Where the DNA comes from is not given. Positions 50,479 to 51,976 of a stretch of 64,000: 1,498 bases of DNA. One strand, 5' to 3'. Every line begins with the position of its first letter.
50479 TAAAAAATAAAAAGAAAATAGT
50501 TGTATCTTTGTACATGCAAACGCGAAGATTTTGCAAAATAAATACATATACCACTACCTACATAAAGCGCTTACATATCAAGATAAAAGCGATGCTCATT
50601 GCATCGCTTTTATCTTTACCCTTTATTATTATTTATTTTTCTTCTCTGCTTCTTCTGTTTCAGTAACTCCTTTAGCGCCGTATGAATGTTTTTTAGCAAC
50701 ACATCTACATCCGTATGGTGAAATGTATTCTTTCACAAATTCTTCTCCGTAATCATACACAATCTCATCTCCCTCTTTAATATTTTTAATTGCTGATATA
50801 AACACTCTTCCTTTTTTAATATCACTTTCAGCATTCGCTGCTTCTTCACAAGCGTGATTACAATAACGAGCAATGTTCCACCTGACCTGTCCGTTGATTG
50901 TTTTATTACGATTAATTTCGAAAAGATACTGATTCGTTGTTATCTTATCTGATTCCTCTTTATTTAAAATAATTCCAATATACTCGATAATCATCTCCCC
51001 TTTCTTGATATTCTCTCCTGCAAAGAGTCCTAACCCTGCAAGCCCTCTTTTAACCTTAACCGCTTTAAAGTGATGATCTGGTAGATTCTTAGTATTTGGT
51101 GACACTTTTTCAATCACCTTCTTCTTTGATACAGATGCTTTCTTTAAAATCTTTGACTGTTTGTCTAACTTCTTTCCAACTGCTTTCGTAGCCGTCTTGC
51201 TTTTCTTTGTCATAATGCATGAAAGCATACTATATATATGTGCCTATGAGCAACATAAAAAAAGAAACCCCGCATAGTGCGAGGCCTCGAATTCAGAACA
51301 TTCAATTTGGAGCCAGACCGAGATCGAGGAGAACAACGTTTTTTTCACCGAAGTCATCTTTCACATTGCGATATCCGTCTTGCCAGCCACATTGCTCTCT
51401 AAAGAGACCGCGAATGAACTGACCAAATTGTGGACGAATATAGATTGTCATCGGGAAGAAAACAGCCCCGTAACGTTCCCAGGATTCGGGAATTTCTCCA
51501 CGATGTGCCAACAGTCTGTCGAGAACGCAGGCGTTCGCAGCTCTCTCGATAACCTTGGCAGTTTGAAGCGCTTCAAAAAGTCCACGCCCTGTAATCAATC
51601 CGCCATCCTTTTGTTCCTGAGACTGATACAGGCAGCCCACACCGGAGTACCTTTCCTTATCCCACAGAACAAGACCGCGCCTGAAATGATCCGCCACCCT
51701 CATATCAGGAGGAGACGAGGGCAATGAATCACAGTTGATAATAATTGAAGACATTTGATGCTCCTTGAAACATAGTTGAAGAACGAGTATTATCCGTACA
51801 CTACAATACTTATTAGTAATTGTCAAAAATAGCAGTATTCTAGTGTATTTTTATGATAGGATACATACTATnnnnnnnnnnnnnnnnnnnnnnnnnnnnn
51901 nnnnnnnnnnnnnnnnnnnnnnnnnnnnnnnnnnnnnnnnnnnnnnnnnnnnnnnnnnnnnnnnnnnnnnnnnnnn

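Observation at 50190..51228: SET-domain lysine methyltransferase paired with a histone H1/Hc1-like Lys/Ala micro-protein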

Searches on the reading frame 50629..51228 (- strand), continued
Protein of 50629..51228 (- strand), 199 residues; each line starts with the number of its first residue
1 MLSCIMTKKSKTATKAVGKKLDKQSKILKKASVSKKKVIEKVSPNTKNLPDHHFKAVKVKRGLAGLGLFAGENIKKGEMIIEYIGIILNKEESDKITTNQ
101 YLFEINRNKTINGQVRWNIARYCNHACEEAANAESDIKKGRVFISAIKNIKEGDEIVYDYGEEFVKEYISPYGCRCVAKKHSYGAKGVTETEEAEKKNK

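Call 40: fold_search(model_id=the predicted structure, library=pdb)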
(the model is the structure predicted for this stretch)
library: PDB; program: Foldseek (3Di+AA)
matches with E <= 10: 570; with E <= 0.001: 371
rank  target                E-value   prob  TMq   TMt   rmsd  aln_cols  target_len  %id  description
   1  6u9m_A                5.8e-10  1.00  0.51  0.67   3.4       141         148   32  MLL1 SET N3861I/Q3867L bound to inhibitor 16 (TC-5109) (released 2020-07-01)
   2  2w5z_A                6.5e-10  1.00  0.53  0.59   3.8       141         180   31  Ternary Complex of the Mixed Lineage Leukaemia (MLL1) SET Domain with the cofactor product S-Adenosylhomocysteine and  (released 2009-02-10)
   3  2w5y                  9.2e-10  1.00  0.52  0.60   3.6       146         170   30  Binary Complex of the Mixed Lineage Leukaemia (MLL1) SET Domain with the cofactor product S-Adenosylhomocysteine. (released 2009-02-10)
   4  7w67_C                1.0e-09  1.00  0.52  0.64   3.5       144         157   30  The crystal structure of MLL1 (N3861I/Q3867L/C3882SS)-RBBP5-ASH2L in complex with H3K4me0 peptide (released 2022-09-07)
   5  6u9k_B                1.4e-09  1.00  0.53  0.68   3.3       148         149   31  MLL1 SET N3861I/Q3867L bound to inhibitor 18 (TC-5153) (released 2020-07-01)
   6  7w6a_C                1.5e-09  1.00  0.54  0.66   3.4       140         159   33  Crystal structure of the MLL1 (N3861I/Q3867L/C3882SS)-RBBP5-ASH2L complex (released 2022-09-07)
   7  6u9k_A                2.1e-09  1.00  0.50  0.65   3.9       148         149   30  MLL1 SET N3861I/Q3867L bound to inhibitor 18 (TC-5153) (released 2020-07-01)
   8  9klb_B                2.2e-09  1.00  0.60  0.45   3.9       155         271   24  G9a in complex with RK-133232 (compound 16g) (released 2025-05-21)
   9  5f5e                  2.2e-09  1.00  0.51  0.67   3.5       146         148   32  The Crystal Structure of MLL1 SET domain with N3816I/Q3867L mutation (released 2016-02-24)
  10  7w6j_C                2.6e-09  1.00  0.51  0.64   3.5       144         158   30  The crystal structure of MLL1 (N3861I/Q3867L/C3882SS)-RBBP5-ASH2L in complex with H3K4me2 peptide (released 2022-09-07)
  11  6u9n_A                2.8e-09  1.00  0.52  0.68   3.2       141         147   32  MLL1 SET N3861I/Q3867L bound to inhibitor 14 (TC-5139) (released 2020-07-01)
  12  6u9n_B                3.3e-09  1.00  0.52  0.69   3.1       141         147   32  MLL1 SET N3861I/Q3867L bound to inhibitor 14 (TC-5139) (released 2020-07-01)
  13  5f6l_A                4.2e-09  1.00  0.53  0.67   3.3       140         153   32  The crystal structure of MLL1 (N3861I/Q3867L) in complex with RbBP5 and Ash2L (released 2016-02-24)
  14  7u5v_A                4.7e-09  1.00  0.48  0.75   2.3       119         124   33  Crystal structure of the Mixed Lineage Leukaemia (MLL1) SET Domain with the cofactor product S-Adenosylhomocysteine an (released 2023-09-27)
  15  9klc_A                6.3e-09  1.00  0.60  0.45   4.1       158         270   23  G9a in complex with the S-isomer of RK-131902 (racemic compound rac-10a) (released 2025-05-21)
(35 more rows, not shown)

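Call 54: search_protein_families(library=ncbifam, proteins=[window:50629-51228:-], max_evalue=1)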
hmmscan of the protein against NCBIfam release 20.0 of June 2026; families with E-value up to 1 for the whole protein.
window:50629-51228:- (199 aa): 2 families
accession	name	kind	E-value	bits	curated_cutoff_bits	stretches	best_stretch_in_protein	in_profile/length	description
NF043024.1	T4SS_AnkI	equivalog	2.3e-09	36.6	550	1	54-168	24-150/439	Dot/Icm T4SS effector AnkI/LegAS4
NF004747.0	PRK06078.1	equivalog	0.022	13.3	559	1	60-126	353-418/434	pyrimidine-nucleoside phosphorylase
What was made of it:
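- On Legionella LegAS4/AnkI effector (NF043024): 36.6 bits against 550; only the SET core aligns (call 54).
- Closest known: Legionella LegAS4/RomA and Bacillus anthracis BaSET effectors. Same: LegAS4 is the only NCBIfam model that hits (call 54).
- The only NCBIfam hit is the LegAS4 effector model (call 54). The LegAS4 hit is far below its cut-off (36.6 against 550 bits) and covers only the SET core (call 54).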

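Call 61: search_protein_families(library=padloc, proteins=[window:50629-51228:-], max_evalue=0.1)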
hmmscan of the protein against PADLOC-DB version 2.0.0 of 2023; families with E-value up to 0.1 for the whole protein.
window:50629-51228:- (199 aa): 0 families

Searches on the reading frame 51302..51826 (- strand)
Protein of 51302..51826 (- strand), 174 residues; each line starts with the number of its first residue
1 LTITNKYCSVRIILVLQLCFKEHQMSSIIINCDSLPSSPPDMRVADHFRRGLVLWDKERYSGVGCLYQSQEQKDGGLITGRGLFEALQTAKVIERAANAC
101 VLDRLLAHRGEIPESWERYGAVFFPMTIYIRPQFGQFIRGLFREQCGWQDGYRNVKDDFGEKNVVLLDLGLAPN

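Call 3: search_protein_families(library=pfam, proteins=[window:51302-51826:-], max_evalue=1)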
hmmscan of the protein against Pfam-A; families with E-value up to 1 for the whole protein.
window:51302-51826:- (174 aa): 0 families

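Call 54: search_protein_families(library=ncbifam, proteins=[window:51302-51754:-], max_evalue=1)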
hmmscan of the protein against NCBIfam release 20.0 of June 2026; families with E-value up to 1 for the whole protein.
window:51302-51754:- (150 aa): 0 families

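Call 60: search_solved_structures(query=window:51302-51754:-, max_evalue=1)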
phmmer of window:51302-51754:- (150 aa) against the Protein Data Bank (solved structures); distinct sequences matched with E-value up to 1: 0.
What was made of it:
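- Tried and rejected: ORF150 also has no PDB relative (call 60).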

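Call 61: search_protein_families(library=padloc, proteins=[window:51302-51754:-], max_evalue=0.1)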
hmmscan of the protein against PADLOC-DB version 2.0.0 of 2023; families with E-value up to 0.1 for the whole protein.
window:51302-51754:- (150 aa): 0 families
